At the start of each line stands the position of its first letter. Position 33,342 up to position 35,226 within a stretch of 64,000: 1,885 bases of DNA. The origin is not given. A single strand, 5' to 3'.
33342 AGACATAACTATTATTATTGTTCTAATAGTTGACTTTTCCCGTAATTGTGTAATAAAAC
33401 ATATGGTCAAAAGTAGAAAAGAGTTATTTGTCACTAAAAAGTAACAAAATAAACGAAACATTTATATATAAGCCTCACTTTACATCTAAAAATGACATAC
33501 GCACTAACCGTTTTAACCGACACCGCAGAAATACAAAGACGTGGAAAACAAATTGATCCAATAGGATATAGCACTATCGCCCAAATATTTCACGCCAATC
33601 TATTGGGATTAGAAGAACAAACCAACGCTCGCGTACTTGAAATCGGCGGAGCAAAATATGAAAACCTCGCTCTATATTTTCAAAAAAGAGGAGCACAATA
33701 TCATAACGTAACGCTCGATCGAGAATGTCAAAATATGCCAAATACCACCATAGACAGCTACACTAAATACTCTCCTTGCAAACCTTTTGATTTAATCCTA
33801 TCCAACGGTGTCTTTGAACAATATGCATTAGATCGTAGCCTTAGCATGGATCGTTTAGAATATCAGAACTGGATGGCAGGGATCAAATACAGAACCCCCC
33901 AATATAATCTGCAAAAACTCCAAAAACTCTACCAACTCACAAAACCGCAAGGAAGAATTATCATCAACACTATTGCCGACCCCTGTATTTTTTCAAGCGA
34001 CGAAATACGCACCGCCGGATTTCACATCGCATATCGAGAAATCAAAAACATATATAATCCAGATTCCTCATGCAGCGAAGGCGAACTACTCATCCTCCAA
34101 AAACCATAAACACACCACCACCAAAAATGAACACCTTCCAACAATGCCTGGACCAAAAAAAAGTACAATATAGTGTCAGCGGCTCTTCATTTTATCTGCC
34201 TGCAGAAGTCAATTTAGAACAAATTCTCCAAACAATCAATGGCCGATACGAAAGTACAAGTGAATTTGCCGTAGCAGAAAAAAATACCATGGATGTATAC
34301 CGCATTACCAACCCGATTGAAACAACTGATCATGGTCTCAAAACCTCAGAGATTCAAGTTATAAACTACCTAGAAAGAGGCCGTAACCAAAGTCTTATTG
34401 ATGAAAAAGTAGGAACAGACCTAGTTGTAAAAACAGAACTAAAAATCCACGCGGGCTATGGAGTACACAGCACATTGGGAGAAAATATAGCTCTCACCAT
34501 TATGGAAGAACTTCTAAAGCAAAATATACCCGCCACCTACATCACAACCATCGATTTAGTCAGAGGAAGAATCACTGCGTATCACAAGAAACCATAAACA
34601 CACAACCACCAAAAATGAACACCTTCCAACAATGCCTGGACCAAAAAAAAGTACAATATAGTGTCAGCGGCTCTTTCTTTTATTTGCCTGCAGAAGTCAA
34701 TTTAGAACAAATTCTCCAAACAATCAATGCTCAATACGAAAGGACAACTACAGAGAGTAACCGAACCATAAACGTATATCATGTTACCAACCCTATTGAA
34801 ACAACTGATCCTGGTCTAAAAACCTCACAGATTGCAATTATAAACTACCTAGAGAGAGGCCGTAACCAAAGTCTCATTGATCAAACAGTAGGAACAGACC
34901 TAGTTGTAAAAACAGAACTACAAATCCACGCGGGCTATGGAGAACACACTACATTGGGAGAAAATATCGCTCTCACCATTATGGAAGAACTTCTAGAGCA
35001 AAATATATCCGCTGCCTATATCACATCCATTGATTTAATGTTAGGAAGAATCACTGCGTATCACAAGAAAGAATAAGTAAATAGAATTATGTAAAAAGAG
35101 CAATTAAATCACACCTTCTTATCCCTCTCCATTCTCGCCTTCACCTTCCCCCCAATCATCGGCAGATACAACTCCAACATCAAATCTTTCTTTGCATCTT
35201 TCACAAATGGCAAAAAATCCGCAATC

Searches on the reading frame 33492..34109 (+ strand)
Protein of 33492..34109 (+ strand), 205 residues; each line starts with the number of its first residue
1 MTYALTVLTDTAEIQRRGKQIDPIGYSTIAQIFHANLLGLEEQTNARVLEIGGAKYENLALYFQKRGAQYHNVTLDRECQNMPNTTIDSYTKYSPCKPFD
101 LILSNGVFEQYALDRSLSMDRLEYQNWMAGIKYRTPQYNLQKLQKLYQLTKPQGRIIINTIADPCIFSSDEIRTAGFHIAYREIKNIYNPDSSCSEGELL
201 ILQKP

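Call 13: search_protein_families(library=pfam, proteins=[window:33492-34109:+], max_evalue=0.01)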
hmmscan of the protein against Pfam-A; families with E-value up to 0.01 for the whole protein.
window:33492-34109:+ (205 aa): 1 family
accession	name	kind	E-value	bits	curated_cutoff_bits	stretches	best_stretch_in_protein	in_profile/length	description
PF13489.12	Methyltransf_23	-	1e-06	29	27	1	38-171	16-124/164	Methyltransferase domain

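Call 65: search_protein_families(library=phrogs, proteins=[window:33492-34109:+], max_evalue=0.001)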
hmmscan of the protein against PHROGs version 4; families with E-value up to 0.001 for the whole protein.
window:33492-34109:+ (205 aa): 0 families

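Call 89: find_homologous_proteins(query=window:33492-34109:+, max_evalue=0.00001)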
Query window:33492-34109:+ (205 aa): 3 proteins with E <= 0.00001 among 61 candidates.
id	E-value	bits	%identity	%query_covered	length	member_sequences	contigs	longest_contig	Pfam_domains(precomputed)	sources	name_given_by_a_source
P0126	3.9e-134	463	100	100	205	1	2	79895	PF13489.13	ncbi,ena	-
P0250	6.9e-119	413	92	100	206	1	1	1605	PF13489.13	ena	-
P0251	2.3e-112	392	86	100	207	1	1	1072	-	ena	-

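Call 90: find_encoding_contigs(protein=P0250, flank=10000, max_places=5)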
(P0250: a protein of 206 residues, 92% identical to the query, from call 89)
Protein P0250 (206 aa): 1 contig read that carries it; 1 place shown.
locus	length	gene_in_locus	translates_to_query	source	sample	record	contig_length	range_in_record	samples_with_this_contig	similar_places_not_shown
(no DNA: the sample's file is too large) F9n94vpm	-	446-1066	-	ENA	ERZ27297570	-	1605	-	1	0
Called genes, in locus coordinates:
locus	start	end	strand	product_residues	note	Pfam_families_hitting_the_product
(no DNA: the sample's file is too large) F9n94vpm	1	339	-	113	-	?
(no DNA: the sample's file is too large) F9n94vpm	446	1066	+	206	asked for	PF13489:Methyltransf_23 (weak)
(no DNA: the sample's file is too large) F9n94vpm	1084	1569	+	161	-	-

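Call 96: search_protein_families(library=padloc, proteins=[window:33492-34109:+], max_evalue=0.001)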
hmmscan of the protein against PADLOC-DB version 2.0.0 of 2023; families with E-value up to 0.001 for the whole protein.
window:33492-34109:+ (205 aa): 0 families

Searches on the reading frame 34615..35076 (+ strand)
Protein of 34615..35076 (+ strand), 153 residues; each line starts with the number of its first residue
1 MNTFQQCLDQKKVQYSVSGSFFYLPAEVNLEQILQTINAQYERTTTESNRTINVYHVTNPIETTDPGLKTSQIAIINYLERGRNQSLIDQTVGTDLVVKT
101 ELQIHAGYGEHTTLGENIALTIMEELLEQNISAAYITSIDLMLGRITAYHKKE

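Call 13: search_protein_families(library=pfam, proteins=[window:34615-35076:+], max_evalue=0.01)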
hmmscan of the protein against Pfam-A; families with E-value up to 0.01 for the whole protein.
window:34615-35076:+ (153 aa): 0 families

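Call 65: search_protein_families(library=phrogs, proteins=[window:34615-35076:+], max_evalue=0.001)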
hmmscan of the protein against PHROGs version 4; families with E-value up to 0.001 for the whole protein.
window:34615-35076:+ (153 aa): 0 families

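Call 93: search_solved_structures(query=window:34615-35076:+, max_evalue=1)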
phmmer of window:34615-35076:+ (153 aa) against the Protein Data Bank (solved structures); distinct sequences matched with E-value up to 1: 0.
